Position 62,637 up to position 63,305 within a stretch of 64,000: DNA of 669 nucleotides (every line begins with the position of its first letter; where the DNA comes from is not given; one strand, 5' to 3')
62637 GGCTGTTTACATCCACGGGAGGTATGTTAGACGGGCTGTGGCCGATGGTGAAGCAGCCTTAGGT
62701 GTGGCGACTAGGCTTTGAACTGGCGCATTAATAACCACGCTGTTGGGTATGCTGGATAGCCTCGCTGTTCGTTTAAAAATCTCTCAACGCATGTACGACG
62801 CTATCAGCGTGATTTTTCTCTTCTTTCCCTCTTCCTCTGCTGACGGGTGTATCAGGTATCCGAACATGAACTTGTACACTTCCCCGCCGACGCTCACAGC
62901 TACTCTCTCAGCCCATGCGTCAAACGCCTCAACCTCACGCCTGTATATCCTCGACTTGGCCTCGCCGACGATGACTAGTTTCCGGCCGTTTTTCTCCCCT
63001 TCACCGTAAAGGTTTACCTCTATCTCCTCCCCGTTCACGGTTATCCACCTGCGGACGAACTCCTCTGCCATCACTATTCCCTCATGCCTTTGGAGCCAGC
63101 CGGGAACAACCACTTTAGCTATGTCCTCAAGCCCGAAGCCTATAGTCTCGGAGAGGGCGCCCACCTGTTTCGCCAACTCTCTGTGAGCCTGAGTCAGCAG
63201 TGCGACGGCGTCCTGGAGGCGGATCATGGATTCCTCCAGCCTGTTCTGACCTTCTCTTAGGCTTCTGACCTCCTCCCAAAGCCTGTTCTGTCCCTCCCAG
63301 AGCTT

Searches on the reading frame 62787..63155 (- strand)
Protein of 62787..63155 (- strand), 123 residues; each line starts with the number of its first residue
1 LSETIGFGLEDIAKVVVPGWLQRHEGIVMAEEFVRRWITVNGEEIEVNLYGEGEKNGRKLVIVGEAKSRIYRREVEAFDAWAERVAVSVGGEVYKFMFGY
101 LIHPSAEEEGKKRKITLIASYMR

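Call 55: search_protein_families(library=pfam, proteins=[window:62787-63155:-], max_evalue=10)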
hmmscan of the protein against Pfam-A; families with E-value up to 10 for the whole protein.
window:62787-63155:- (123 aa): 0 families

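Call 56: search_solved_structures(query=window:62787-63155:-, max_evalue=10)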
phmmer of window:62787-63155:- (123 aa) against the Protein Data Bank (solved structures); distinct sequences matched with E-value up to 10: 1.
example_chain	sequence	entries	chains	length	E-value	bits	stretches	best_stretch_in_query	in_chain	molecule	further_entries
4dou_A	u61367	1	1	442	0.0082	19.3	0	42-59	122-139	Adiponectin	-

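Call 90: predict_structure(protein=window:62787-63155:-)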
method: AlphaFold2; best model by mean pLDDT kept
length: 123 residues; sequences in the alignment: 1
mean_pLDDT: 42.2   pTM: 0.31
mean pLDDT of the five models: 42.2, 42.2, 41.4, 40.5, 37.9
residues with pLDDT >= 90: 0; 70-90: 0; 50-70: 27; < 50: 96
segments of 3 or more residues with pLDDT < 50: 1-43, 51-61, 85-101, 103-123
pLDDT, mean of each block of 10 residues (from residue 1): 26 35 32 42 48 42 50 54 46 45 41 45 41
secondary structure, 60 per line:
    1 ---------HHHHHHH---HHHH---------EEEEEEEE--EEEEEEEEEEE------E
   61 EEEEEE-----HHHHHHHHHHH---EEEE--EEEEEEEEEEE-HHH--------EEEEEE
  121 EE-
elements in order: H10-16 H20-23 E33-40 E43-53 E60-66 H72-82 E86-89 E92-102 E115-122
